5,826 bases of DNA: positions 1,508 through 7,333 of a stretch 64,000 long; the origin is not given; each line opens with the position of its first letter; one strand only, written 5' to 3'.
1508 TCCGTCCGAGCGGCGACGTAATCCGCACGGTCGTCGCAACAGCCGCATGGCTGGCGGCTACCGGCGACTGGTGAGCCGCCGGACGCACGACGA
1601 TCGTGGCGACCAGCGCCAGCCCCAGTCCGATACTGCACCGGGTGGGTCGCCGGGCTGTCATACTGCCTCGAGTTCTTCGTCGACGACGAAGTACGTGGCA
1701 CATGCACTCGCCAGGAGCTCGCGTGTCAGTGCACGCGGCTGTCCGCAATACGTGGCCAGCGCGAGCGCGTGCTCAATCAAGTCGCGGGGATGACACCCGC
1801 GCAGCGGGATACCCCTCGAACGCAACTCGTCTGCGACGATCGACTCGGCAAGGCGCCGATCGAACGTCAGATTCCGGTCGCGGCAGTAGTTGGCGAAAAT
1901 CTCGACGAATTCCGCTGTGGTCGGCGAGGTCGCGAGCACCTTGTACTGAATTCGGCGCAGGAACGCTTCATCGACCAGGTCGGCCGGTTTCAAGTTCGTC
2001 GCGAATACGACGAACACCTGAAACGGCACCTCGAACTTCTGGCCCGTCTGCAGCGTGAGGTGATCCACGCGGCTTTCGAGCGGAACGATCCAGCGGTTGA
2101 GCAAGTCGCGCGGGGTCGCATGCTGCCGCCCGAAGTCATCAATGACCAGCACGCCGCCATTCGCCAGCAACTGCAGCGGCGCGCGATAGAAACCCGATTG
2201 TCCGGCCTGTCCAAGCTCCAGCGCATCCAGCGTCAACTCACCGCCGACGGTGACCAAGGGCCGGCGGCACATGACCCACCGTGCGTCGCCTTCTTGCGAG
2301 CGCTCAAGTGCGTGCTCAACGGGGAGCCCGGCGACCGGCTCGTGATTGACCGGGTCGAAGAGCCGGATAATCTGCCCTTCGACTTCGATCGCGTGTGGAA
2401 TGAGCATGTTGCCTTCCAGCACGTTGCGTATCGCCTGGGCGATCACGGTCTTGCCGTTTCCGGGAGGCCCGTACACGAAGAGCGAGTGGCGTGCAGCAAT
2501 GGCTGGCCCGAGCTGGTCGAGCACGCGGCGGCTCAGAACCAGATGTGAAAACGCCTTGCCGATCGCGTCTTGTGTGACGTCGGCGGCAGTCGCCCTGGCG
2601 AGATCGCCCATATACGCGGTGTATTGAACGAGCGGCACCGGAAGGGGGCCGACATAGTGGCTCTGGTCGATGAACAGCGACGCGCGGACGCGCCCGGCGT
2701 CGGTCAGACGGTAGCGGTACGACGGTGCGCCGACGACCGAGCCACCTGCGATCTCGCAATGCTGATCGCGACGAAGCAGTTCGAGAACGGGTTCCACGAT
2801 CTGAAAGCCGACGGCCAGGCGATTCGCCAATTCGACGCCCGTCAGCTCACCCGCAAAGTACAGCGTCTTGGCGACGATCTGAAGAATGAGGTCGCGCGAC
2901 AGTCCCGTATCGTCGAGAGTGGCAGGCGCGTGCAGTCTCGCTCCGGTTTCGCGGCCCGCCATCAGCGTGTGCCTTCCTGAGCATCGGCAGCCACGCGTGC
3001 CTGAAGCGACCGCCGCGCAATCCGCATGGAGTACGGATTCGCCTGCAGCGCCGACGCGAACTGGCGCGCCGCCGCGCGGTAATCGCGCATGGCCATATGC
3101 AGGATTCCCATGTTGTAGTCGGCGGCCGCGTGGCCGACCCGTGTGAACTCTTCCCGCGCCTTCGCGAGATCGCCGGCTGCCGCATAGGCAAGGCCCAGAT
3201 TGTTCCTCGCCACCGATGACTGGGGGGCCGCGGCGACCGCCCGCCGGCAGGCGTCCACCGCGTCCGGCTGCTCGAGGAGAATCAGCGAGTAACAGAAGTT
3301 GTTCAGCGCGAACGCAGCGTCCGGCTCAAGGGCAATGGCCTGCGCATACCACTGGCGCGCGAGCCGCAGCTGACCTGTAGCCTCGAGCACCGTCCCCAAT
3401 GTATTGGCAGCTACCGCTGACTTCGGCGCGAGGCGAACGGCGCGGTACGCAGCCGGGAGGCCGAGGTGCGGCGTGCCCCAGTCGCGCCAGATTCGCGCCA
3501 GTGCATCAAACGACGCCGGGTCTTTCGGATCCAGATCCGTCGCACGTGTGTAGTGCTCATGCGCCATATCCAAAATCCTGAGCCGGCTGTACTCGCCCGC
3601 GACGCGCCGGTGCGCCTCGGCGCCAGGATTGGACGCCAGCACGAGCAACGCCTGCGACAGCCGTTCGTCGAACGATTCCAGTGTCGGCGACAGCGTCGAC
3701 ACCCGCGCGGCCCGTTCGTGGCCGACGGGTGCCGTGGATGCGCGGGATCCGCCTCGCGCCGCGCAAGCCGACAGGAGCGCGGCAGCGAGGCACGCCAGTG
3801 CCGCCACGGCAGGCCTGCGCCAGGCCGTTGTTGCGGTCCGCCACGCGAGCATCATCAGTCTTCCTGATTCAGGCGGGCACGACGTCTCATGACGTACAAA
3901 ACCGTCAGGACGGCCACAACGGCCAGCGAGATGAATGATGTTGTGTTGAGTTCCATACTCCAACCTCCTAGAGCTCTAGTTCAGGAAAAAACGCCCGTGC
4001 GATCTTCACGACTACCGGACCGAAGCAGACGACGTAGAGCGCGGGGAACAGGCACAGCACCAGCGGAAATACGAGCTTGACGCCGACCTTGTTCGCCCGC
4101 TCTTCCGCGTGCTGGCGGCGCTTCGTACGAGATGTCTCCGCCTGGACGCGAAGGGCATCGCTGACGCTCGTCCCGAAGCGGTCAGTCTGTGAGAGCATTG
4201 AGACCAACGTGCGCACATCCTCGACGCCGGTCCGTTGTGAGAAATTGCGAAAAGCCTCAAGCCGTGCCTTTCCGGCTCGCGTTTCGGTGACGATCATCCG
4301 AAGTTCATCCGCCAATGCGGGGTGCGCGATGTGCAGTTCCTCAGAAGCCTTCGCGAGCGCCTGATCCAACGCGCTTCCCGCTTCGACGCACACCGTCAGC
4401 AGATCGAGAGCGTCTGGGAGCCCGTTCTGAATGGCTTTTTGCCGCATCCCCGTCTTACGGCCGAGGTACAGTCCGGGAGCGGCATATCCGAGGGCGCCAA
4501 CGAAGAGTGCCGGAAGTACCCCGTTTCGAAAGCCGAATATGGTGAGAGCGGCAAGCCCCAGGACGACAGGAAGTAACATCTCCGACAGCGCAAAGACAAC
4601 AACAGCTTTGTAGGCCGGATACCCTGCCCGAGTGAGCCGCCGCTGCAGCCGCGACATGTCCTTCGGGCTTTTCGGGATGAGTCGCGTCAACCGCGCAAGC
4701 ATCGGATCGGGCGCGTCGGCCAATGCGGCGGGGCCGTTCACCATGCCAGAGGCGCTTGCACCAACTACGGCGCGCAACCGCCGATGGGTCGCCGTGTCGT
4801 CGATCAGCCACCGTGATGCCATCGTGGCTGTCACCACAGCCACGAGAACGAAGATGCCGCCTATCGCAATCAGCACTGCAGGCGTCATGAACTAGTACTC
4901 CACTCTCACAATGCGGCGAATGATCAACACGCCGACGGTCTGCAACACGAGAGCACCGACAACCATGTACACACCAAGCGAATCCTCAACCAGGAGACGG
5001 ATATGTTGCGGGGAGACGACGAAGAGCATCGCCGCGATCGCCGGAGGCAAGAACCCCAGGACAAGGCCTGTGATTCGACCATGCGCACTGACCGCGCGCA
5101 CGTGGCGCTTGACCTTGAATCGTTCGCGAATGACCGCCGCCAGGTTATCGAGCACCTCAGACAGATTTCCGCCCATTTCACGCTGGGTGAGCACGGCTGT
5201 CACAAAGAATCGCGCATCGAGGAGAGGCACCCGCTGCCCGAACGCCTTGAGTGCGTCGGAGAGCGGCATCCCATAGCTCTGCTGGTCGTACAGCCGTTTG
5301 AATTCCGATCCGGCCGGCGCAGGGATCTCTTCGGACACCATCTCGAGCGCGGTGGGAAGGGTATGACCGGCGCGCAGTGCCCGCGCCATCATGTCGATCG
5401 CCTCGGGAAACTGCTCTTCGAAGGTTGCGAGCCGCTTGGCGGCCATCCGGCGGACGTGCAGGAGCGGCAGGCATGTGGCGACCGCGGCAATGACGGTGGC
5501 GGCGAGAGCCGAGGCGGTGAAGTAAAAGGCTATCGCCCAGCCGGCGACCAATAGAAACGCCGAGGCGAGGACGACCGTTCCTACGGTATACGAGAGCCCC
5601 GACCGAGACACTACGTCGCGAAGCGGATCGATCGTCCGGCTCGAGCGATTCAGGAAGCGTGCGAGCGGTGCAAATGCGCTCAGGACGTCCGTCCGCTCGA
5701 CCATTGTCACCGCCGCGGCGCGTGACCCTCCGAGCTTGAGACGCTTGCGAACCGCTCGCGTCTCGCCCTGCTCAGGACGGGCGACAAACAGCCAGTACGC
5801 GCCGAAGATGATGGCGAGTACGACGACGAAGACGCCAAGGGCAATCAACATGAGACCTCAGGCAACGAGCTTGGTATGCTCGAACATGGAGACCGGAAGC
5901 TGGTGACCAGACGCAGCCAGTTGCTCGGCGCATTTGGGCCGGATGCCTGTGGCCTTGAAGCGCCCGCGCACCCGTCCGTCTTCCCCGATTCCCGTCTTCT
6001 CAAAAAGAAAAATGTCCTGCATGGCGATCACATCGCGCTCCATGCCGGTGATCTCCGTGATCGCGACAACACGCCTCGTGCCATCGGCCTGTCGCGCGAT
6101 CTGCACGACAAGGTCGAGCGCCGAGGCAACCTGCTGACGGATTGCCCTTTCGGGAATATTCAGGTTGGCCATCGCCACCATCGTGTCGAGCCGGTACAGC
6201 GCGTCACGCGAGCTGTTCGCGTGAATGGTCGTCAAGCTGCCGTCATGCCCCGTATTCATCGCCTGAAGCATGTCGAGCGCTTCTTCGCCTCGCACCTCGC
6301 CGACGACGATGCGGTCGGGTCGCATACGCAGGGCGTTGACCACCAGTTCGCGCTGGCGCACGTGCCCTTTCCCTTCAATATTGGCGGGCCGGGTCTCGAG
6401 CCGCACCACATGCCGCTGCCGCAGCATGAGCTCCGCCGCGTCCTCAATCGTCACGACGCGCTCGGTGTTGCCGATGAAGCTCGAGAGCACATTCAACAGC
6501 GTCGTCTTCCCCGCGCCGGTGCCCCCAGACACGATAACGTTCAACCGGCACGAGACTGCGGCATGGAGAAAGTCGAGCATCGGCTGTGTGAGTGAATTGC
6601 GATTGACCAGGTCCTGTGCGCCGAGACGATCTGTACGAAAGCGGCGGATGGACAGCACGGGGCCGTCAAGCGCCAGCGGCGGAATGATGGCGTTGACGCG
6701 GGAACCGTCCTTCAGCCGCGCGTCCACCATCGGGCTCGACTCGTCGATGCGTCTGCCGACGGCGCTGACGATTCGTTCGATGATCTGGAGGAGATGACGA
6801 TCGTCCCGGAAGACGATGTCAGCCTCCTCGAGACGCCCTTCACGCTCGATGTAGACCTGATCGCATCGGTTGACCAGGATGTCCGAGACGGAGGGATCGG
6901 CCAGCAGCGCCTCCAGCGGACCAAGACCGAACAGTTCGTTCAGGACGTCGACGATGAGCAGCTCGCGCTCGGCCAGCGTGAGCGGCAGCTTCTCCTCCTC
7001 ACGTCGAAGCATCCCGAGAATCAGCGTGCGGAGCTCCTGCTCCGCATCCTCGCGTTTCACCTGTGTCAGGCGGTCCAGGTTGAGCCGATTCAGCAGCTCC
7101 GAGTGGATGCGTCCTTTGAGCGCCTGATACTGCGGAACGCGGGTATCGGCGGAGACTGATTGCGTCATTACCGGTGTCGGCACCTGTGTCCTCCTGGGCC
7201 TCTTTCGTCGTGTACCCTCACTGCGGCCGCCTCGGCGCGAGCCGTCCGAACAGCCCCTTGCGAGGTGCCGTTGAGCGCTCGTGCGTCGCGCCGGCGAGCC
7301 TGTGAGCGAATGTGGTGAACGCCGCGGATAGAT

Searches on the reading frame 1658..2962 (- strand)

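Call 6: search_protein_families(library=pfam, proteins=[window:1658-2962:-], max_evalue=0.001)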
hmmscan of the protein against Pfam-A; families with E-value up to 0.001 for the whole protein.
window:1658-2962:- (434 aa): 4 families
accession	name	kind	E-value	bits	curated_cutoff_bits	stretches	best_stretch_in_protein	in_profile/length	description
PF01078.27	Mg_chelatase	-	3.6e-07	30.2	20.3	1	154-182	18-46/207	Magnesium chelatase, subunit ChlI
PF13191.12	AAA_16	-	2e-05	25.6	32.6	1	145-289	10-153/167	AAA ATPase domain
PF00004.35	AAA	-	8.5e-05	23.4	21.2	0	162-188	2-28/131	ATPase family associated with various cellular activities (AAA)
PF20030.5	bpMoxR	-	0.00046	19.8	27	0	135-186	8-59/205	MoxR domain in the MoxR-vWA-beta-propeller ternary systems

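Call 46: search_protein_families(library=pfam, proteins=[window:1658-2962:-], max_evalue=1)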
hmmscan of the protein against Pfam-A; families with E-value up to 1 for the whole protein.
window:1658-2962:- (434 aa): 17 families
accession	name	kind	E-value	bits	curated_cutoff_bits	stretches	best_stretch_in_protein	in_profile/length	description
PF01078.27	Mg_chelatase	-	3.6e-07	30.2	20.3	1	154-182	18-46/207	Magnesium chelatase, subunit ChlI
PF13191.12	AAA_16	-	2e-05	25.6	32.6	1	145-289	10-153/167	AAA ATPase domain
PF00004.35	AAA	-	8.5e-05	23.4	21.2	1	162-188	2-28/131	ATPase family associated with various cellular activities (AAA)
PF20030.5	bpMoxR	-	0.00046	19.8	27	1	135-186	8-59/205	MoxR domain in the MoxR-vWA-beta-propeller ternary systems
PF00158.32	Sigma54_activat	-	0.0011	19.1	20.2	1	146-180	10-44/168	Sigma-54 interaction domain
PF07728.20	AAA_5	-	0.0033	17.9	22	1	161-184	2-26/139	AAA domain (dynein-related subfamily)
PF00910.28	RNA_helicase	-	0.016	16.1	21.5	1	162-190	2-30/105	RNA helicase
PF05496.18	RuvB_N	-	0.018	15.2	27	1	161-207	36-84/159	Holliday junction DNA helicase RuvB P-loop domain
PF24883.2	NPHP3_N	-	0.08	13.6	24.8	1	159-182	23-46/164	Nephrocystin 3, N-terminal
PF01695.23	IstB_IS21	-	0.08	12.9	24.1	0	158-178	92-112/238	IstB-like ATP binding protein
PF20720.3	nSTAND3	-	0.095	12.8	27.2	1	156-179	15-38/155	Novel STAND NTPase 3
PF13401.12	AAA_22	-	0.12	13.2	27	1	159-183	6-30/130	AAA domain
PF12775.13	AAA_7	-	0.12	12.3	25.8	1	155-194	30-69/181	P-loop containing dynein motor region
PF09848.15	SLFN-g3_helicase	-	0.18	11.5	24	1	159-182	2-25/354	Schlafen group 3, DNA/RNA helicase domain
PF01057.23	Parvo_NS1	-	0.2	11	20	1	157-181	112-136/271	Parvovirus non-structural protein NS1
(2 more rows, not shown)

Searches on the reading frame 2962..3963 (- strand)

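Call 6: search_protein_families(library=pfam, proteins=[window:2962-3963:-], max_evalue=0.001)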
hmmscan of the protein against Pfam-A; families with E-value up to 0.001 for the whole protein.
window:2962-3963:- (333 aa): 10 families
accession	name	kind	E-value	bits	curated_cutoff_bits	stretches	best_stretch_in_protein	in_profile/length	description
PF07719.23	TPR_2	-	6.1e-15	54.5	27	0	185-215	3-33/34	Tetratricopeptide repeat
PF00515.34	TPR_1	-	2.5e-14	52.8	27.8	0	252-274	3-25/34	Tetratricopeptide repeat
PF13431.12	TPR_17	-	1.2e-11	44.3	24.4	1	238-271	1-34/34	Tetratricopeptide repeat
PF13181.12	TPR_8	-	6.4e-09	35.7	25.7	0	187-215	5-33/34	Tetratricopeptide repeat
PF14559.12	TPR_19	-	1.1e-07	32.5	25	1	234-282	9-57/68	Tetratricopeptide repeat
PF13414.12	TPR_11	-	5.9e-07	29.5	26.8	0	195-222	6-33/42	TPR repeat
PF13428.12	TPR_14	-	2e-06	28.3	23.5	0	188-220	6-38/44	Tetratricopeptide repeat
PF13424.12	TPR_12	-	9.9e-06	26.1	30.1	0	179-212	41-74/77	Tetratricopeptide repeat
PF13432.12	TPR_16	-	6.8e-05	23.7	32.7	0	234-275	15-56/65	Tetratricopeptide repeat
PF13374.12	TPR_10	-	0.00017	21.9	27.5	0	183-212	2-31/42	Tetratricopeptide repeat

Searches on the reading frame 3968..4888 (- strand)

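Call 6: search_protein_families(library=pfam, proteins=[window:3968-4888:-], max_evalue=0.001)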
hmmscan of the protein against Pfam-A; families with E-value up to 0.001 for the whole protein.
window:3968-4888:- (306 aa): 1 family
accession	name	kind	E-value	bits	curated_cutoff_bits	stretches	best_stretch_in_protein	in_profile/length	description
PF00482.28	T2SSF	-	9.3e-18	64.8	25.2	1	161-287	2-122/125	Type II secretion system (T2SS), protein F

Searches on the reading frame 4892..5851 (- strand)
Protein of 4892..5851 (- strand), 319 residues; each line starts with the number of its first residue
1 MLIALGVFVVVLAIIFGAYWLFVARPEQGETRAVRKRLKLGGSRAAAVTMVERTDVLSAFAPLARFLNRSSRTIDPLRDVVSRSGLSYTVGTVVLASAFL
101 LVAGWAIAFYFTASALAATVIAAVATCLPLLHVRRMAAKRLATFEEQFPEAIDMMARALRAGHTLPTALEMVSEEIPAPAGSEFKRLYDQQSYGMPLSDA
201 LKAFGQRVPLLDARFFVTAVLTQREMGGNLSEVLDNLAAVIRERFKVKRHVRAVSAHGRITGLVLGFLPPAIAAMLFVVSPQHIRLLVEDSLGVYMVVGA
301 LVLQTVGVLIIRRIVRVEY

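Call 6: search_protein_families(library=pfam, proteins=[window:4892-5851:-], max_evalue=0.001)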
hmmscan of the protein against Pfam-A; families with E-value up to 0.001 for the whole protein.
window:4892-5851:- (319 aa): 1 family
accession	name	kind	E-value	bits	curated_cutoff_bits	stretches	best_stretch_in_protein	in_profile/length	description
PF00482.28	T2SSF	-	2.3e-23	83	25.2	1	152-276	2-123/125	Type II secretion system (T2SS), protein F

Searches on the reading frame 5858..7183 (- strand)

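Call 6: search_protein_families(library=pfam, proteins=[window:5858-7183:-], max_evalue=0.001)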
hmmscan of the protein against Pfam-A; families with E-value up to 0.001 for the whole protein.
window:5858-7183:- (441 aa): 2 families
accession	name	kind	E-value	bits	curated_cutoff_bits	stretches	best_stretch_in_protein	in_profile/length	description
PF00437.27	T2SSE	-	1.3e-62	212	24.9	1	86-372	4-287/370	Type II/IV secretion system protein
PF13521.12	AAA_28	-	0.00098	19.8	27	0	216-260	2-42/164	AAA domain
